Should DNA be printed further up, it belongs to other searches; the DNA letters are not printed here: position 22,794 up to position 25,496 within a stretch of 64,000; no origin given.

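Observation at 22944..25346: Receiver (REC) domain fused in-frame to AMP-forming acetyl-CoA synthetase: a response regulator whose output is a metabolic enzyme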

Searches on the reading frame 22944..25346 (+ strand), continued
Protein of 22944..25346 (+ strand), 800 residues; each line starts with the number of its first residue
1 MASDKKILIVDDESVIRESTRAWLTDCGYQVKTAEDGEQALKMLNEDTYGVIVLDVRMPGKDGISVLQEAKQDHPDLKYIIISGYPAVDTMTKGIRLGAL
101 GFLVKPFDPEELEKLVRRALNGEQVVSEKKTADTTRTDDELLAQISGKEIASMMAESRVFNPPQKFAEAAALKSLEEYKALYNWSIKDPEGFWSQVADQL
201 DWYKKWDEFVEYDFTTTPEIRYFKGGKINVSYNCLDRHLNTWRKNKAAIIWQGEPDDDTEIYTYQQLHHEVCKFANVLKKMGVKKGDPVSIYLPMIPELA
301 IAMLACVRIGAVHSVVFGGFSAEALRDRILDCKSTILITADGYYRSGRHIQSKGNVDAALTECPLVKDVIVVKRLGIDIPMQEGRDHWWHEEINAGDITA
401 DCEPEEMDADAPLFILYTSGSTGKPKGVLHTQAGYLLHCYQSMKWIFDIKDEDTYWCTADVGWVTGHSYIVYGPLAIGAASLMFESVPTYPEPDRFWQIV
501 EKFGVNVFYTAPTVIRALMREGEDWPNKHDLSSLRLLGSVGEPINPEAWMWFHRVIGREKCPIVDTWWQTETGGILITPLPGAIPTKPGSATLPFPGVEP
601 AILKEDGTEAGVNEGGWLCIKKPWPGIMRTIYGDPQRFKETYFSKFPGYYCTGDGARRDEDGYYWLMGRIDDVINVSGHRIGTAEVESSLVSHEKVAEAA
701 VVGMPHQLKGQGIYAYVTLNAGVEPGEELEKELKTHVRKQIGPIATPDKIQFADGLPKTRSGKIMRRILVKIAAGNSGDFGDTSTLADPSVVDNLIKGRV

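Call 16: find_related_loci(query=window:22944-25346:+, collection=genome_contigs, flank=8000)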
Query window:22944-25346:+ (800 aa) in genome_contigs; peptide patterns used: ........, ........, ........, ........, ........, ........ (x = any residue, [..] = any of these).
517 stretches matched a pattern; 504 encode a relative of the query (tblastn E <= 1e-3); the best 80 are kept; 80 distinct loci.
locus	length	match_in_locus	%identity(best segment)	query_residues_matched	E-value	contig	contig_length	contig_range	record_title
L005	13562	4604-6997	83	2-799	0e+0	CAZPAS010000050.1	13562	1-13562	MAG TPA_asm: uncultured Dehalococcoidaceae bacterium isolate SRP214966_co2_178 genome assembly, contig: NODE_7416_length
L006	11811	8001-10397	84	1-799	0e+0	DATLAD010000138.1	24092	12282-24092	MAG TPA_asm: Dehalococcoidales bacterium isolate SMAG_U14262 k141_748988, whole genome shotgun sequence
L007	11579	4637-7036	84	1-799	0e+0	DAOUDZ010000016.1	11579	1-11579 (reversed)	MAG TPA_asm: Dehalococcoidales bacterium isolate N2_89 k133_1028777, whole genome shotgun sequence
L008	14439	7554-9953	83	1-799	0e+0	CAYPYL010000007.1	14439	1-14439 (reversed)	MAG TPA_asm: uncultured Dehalococcoidaceae bacterium isolate binchicken_co89_49 genome assembly, contig: NODE_7874_lengt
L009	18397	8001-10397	84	1-799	0e+0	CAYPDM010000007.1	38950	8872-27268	MAG TPA_asm: uncultured Dehalococcoidaceae bacterium isolate binchicken_co89_632 genome assembly, contig: NODE_1398_leng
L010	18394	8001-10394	82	2-799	0e+0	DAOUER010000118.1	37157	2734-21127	MAG TPA_asm: Dehalococcoidales bacterium isolate N6_303 k139_555373, whole genome shotgun sequence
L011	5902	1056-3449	82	2-799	0e+0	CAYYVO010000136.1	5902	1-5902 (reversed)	MAG TPA_asm: uncultured Dehalococcoidaceae bacterium isolate SRP068000_co4_481 genome assembly, contig: NODE_26498_lengt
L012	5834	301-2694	82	2-799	0e+0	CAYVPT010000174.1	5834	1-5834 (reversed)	MAG TPA_asm: uncultured Dehalococcoidaceae bacterium isolate binchicken_co34_11 genome assembly, contig: NODE_24849_leng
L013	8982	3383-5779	82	1-799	0e+0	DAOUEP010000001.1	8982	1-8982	MAG TPA_asm: Dehalococcoidales bacterium isolate N6_293 k139_308747, whole genome shotgun sequence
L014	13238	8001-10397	82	1-799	0e+0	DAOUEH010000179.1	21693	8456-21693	MAG TPA_asm: Dehalococcoidales bacterium isolate N5_259 k139_2010761, whole genome shotgun sequence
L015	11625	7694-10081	81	7-799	0e+0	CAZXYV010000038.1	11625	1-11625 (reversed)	MAG TPA_asm: uncultured Dehalococcoidaceae bacterium isolate binchicken_co300_17 genome assembly, contig: NODE_3146_leng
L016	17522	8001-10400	80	1-799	0e+0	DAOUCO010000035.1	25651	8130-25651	MAG TPA_asm: Dehalococcoidales bacterium isolate H81_827 223690, whole genome shotgun sequence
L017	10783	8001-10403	80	1-799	0e+0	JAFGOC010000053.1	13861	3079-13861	MAG: Dehalococcoidales bacterium isolate Zod_Metabat.597 k87_3878864, whole genome shotgun sequence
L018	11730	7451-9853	80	1-799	0e+0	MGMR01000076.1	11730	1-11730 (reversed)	MAG: Chloroflexi bacterium RBG_13_51_18 RBG_13_scaffold_3727, whole genome shotgun sequence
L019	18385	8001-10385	79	7-799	0e+0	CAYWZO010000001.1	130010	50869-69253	MAG TPA_asm: uncultured Dehalococcoidaceae bacterium isolate binchicken_co34_471 genome assembly, contig: NODE_80_length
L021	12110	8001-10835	76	5-800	0e+0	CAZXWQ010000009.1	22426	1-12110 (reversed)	MAG TPA_asm: uncultured Dehalococcoidales bacterium isolate SRP068000_co2_10 genome assembly, contig: NODE_1557_length_2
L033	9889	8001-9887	79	1-628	0e+0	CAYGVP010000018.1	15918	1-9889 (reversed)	MAG TPA_asm: uncultured Dehalococcoidaceae bacterium isolate ERP119294_co1_343 genome assembly, contig: NODE_4755_length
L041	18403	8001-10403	81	1-799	0e+0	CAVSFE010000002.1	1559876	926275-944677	MAG: uncultured Chloroflexia bacterium isolate MFD04408.bin.1.182 genome assembly, contig: contig_25101, whole genome sh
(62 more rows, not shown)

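Call 30: find_encoding_contigs(protein=P0110, flank=10000, max_places=1)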
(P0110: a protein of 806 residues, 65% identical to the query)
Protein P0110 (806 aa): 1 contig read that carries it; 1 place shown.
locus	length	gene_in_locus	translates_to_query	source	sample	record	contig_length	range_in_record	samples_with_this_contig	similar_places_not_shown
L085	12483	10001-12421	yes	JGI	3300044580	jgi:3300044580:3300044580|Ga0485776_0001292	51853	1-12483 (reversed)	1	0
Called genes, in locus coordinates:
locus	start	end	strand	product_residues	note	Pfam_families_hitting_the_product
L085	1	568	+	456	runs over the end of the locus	PF00772:DnaB, PF03796:DnaB_C, PF06745:ATPase (faint), PF13481:AAA_25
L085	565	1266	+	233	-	PF07261:DnaB_2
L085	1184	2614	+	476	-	PF00308:Bac_DnaA, PF00158:Sigma54_activat (faint), PF01695:IstB_IS21, PF04851:ResIII (faint), PF13191:AAA_16 (faint), PF24883:NPHP3_N (faint), PF00004:AAA, PF01695:IstB_IS21, +9 more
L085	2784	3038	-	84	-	PF01713:Smr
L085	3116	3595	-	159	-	PF00160:Pro_isomerase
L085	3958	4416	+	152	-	-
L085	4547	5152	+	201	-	-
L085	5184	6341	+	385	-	-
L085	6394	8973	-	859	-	PF03176:MMPL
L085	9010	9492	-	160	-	PF22381:Staph_reg_Sar_Rot, PF01047:MarR, PF12802:MarR_2, PF13463:HTH_27, PF22166:WHD_ArnR1 (faint)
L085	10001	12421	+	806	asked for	PF00072:Response_reg, PF16177:ACAS_N, PF00501:AMP-binding, PF13193:AMP-binding_C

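Call 31: find_encoding_contigs(protein=P0120, flank=10000, max_places=1)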
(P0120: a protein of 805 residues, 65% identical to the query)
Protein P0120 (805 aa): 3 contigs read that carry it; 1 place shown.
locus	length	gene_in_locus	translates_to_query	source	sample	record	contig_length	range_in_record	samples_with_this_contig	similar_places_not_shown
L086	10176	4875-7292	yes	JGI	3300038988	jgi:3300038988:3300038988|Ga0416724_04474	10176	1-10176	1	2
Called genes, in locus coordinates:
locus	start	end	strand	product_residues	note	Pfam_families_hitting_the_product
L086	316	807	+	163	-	-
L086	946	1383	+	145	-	-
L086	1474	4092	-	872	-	PF03176:MMPL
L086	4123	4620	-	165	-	PF22381:Staph_reg_Sar_Rot, PF01047:MarR, PF12802:MarR_2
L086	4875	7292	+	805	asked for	PF00072:Response_reg, PF16177:ACAS_N, PF00501:AMP-binding, PF13193:AMP-binding_C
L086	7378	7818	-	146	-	-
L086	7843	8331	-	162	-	-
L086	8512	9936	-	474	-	-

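Call 32: find_encoding_contigs(protein=P0069, flank=10000, max_places=1)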
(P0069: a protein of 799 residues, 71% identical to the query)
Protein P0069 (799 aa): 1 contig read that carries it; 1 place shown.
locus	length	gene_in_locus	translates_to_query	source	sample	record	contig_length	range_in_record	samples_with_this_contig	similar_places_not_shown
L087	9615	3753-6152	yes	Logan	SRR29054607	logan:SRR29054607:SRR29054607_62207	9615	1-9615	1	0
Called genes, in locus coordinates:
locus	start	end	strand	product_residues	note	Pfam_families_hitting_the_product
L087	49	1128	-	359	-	PF06500:FrsA-like, PF05448:AXE1 (faint), PF12146:Hydrolase_4 (faint), PF00561:Abhydrolase_1 (faint), PF00326:Peptidase_S9, PF01738:DLH, PF08840:BAAT_C (weak)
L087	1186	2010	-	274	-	PF02475:TRM5-TYW2_MTfase, PF13489:Methyltransf_23, PF06325:PrmA (weak), PF08241:Methyltransf_11, PF08242:Methyltransf_12, PF09445:Methyltransf_15 (weak), PF13649:Methyltransf_25, PF13847:Methyltransf_31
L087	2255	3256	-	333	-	PF01208:URO-D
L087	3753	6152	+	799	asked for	PF00072:Response_reg, PF16177:ACAS_N, PF00501:AMP-binding, PF13193:AMP-binding_C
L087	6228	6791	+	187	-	PF01184:Gpr1_Fun34_YaaH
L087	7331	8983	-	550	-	PF13183:Fer4_8, PF13534:Fer4_17, PF02754:CCG, PF04358:DsrC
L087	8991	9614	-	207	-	?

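Call 50: predict_structure(alignment_id=A1)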
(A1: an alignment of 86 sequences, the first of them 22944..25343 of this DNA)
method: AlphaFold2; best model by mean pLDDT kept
length: 800 residues; sequences in the alignment: 86
mean_pLDDT: 78.6   pTM: 0.73
mean pLDDT of the five models: 78.6, 72.7, 71.4, 68.9, 64.5
residues with pLDDT >= 90: 214; 70-90: 424; 50-70: 86; < 50: 76
segments of 3 or more residues with pLDDT < 50: 123-155, 419-425, 456-465, 542-544, 668-682, 707-710
pLDDT, mean of each block of 10 residues (from residue 1): 74 90 90 93 90 87 88 87 75 77 78 83 35 26 24 48 72 75 83 88 91 74 93 96 90 86 97 98 95 91 98 80 83 92 86 91 94 92 96 97 96 75 61 89 82 56 54 88 77 76 82 71 77 81 59 82 70 59 56 80 89 81 80 83 84 76 62 35 66 89 62 87 90 75 68 85 80 82 75 87
secondary structure, 60 per line:
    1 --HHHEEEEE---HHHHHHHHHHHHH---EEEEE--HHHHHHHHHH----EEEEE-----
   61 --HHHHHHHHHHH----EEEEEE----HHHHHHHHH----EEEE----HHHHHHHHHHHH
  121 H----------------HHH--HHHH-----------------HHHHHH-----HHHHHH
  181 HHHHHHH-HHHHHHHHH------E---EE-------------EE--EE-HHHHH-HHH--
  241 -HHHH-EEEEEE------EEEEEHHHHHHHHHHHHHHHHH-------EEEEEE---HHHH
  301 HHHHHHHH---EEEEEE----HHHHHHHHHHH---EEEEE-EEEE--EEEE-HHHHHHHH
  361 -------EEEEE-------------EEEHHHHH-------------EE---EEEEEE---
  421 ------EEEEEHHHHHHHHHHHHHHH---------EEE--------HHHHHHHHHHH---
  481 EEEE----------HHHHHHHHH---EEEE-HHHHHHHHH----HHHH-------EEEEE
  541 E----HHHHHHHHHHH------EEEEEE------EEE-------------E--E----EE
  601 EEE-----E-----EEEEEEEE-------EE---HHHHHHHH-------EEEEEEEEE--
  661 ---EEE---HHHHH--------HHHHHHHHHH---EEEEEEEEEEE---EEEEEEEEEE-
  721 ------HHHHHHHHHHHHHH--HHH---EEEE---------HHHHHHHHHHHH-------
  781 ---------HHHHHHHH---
elements in order (helices of 4 or more, strands of 3 or more residues): E6-10 H14-26 E30-34 H37-46 E51-55 H63-73 E78-83 H88-96 E101-104 H109-121 H143-146 H164-169 H175-187 H189-197 H230-234 H242-245 E247-252 E259-263 H264-280 E288-293 H297-308 E312-317 H322-332 E336-340 E342-345 E348-351 H353-360 E368-372 E386-388 H389-393 E412-417 E427-431 H432-446 E456-458 H467-477 E481-484 H495-503 E507-510 H512-520 H525-528 E536-541 H546-556 E563-568 E575-577 E599-603 E615-622 H635-642 E650-658 E664-666 H670-674 H683-692 E696-706 E710-719 H727-740 E749-752 H762-773 H790-797
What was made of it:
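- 22944..23309 (+): Receiver (REC) domain, aa 1-122, with the phospho-acceptor D55 at codon 23106-23108. The AF2 secondary structure shows a (beta-alpha)5 pattern (call 50).
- On CheY-like receiver domain (Pfam PF00072 Response_reg): The AF2 secondary structure is E6-10, H14-26, E30-34, H37-46, E51-55, H63-73, E78-83, H88-96, E101-104, H109-121, with pLDDT of 74-93 (call 50).
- AF2 gives a confident REC and a confident Acs joined by a segment with pLDDT below 50 at 123-155 (call 50). The flexible tether allows REC to reach partners (call 50).
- Tried and rejected: It shows only that residues 123-155 have low confidence (call 50).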

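Call 52: search_solved_structures(query=window:22944-25343:+, max_evalue=1e-20)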
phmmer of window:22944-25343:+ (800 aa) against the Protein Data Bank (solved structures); distinct sequences matched with E-value up to 1e-20: 98 (the best 60 are shown).
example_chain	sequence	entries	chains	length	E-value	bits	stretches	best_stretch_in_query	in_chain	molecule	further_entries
2p2f_A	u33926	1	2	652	3.1e-247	826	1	166-797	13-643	Acetyl-coenzyme A synthetase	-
5jrh_A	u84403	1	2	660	3.2e-247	826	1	166-797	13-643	Acetyl-coenzyme A synthetase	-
2p2b_A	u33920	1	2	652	1.1e-246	824.3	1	166-797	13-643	Acetyl-coenzyme A synthetase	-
2p2q_A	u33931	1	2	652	1.8e-246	823.5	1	166-797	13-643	Acetyl-coenzyme A synthetase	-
2p2j_A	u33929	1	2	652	2e-246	823.3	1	166-797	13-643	Acetyl-coenzyme A synthetase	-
2p2m_A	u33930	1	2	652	2.3e-246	823.2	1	166-797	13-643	Acetyl-coenzyme A synthetase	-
2p20_A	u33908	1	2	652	2.3e-246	823.2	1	166-797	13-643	Acetyl-coenzyme A synthetase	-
1pg3_A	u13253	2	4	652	4.1e-246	822.3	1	166-797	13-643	acetyl-CoA synthetase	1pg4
7mmz_A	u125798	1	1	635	1.3e-224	751.2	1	191-798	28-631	Acetyl-coenzyme A synthetase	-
8rpk_A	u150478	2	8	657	2.1e-222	743.9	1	148-784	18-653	Acetate--CoA ligase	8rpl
7kdn_A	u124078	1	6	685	4e-214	716.5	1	165-797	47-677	Acetyl-coenzyme A synthetase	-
7kq6_A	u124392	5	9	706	4.9e-213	712.9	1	171-796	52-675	Acetyl-coenzyme A synthetase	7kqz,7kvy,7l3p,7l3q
5ifi_A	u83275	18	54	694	2.4e-212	710.6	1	190-795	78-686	Acetyl-coenzyme A synthetase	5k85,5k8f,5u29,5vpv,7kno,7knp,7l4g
7kcp_A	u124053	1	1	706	4.6e-212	709.7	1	171-796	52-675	Acetyl-coenzyme A synthetase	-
8sf3_A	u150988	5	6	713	2e-201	674.5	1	177-796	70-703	Acetyl-coenzyme A synthetase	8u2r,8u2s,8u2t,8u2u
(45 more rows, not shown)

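Call 55: fold_search(model_id=the predicted structure, library=pdb)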
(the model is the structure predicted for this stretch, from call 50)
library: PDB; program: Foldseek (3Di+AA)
matches with E <= 10: 1959; with E <= 0.001: 1216
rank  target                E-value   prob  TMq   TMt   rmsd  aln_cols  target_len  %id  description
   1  2p20_A                2.5e-83  1.00  0.62  0.77  12.5       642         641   56  Acetyl-CoA Synthetase, R584A mutation (released 2007-05-29)
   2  5jrh_B                2.5e-83  1.00  0.62  0.77  12.5       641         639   56  Crystal structure of Salmonella enterica acetyl-CoA synthetase (Acs) in complex with cAMP and Coenzyme A (released 2016-12-21)
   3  5jrh_A                2.8e-83  1.00  0.62  0.77  12.6       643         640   56  Crystal structure of Salmonella enterica acetyl-CoA synthetase (Acs) in complex with cAMP and Coenzyme A (released 2016-12-21)
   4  2p2m_A                1.3e-82  1.00  0.62  0.77  12.4       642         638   56  Acetyl-CoA Synthetase, R194A mutation (released 2007-05-29)
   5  2p2b_B                1.7e-82  1.00  0.62  0.77  12.5       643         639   56  Acetyl-CoA Synthetase, V386A mutation (released 2007-05-29)
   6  2p20_B                4.6e-82  1.00  0.62  0.77  12.5       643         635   56  Acetyl-CoA Synthetase, R584A mutation (released 2007-05-29)
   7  1pg3_B                1.3e-81  1.00  0.62  0.77  12.5       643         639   56  Acetyl CoA Synthetase, Acetylated on Lys609 (released 2003-06-03)
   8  2p2f_A                2.0e-81  1.00  0.62  0.77  12.3       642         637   56  Acetyl-CoA Synthetase, wild-type with acetate, AMP, and CoA bound (released 2007-05-29)
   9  2p2j_B                2.6e-81  1.00  0.62  0.78  12.2       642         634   55  Acetyl-CoA Synthetase, K609A mutation (released 2007-05-29)
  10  1pg4_A                6.2e-81  1.00  0.62  0.77  12.3       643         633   55  Acetyl CoA Synthetase, Salmonella enterica (released 2003-06-03)
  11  2p2b_A                8.2e-81  1.00  0.62  0.77  12.3       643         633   55  Acetyl-CoA Synthetase, V386A mutation (released 2007-05-29)
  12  2p2q_A                1.4e-80  1.00  0.62  0.78  12.2       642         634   55  Acetyl-CoA Synthetase, R584E mutation (released 2007-05-29)
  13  2p2m_B                5.6e-80  1.00  0.62  0.78  12.4       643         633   55  Acetyl-CoA Synthetase, R194A mutation (released 2007-05-29)
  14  2p2j_A                9.4e-80  1.00  0.62  0.78  12.1       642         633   55  Acetyl-CoA Synthetase, K609A mutation (released 2007-05-29)
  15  1pg3_A                1.0e-79  1.00  0.62  0.77  12.3       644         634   55  Acetyl CoA Synthetase, Acetylated on Lys609 (released 2003-06-03)
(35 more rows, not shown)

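Call 81: find_encoding_contigs(protein=P0093, flank=10000, max_places=1)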
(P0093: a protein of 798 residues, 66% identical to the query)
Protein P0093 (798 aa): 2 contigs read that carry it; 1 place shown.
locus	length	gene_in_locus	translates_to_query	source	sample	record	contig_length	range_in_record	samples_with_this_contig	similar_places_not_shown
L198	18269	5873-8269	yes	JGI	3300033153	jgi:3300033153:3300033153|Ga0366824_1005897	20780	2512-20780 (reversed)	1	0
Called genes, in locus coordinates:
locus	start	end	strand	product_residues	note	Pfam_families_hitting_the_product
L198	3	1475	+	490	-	?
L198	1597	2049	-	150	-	-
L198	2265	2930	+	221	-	PF00072:Response_reg, PF08281:Sigma70_r4_2 (weak), PF00196:GerE, PF13384:HTH_23 (weak)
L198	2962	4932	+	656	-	PF01590:GAF, PF13185:GAF_2, PF13492:GAF_3, PF00989:PAS, PF08448:PAS_4 (weak), PF13426:PAS_9, PF07730:HisKA_3, PF02518:HATPase_c, +1 more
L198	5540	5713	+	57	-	-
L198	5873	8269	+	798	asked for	PF00072:Response_reg, PF16177:ACAS_N, PF00501:AMP-binding, PF13193:AMP-binding_C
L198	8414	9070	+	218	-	-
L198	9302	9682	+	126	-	PF00072:Response_reg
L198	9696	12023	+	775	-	PF00072:Response_reg, PF12838:Fer4_7 (faint), PF17179:Fer4_22, PF00970:FAD_binding_6, PF00175:NAD_binding_1, PF10418:DHODB_Fe-S_bind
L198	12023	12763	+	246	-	PF01058:Oxidored_q6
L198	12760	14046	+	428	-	PF00374:NiFeSe_Hases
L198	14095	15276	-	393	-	PF00512:HisKA, PF02518:HATPase_c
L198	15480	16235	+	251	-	-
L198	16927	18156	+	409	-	PF01306:LacY_symp (faint), PF07690:MFS_1, PF13347:MFS_2 (faint), PF05977:MFS_3 (faint), PF12832:MFS_1_like, PF07690:MFS_1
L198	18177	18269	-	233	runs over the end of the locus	PF03009:GDPD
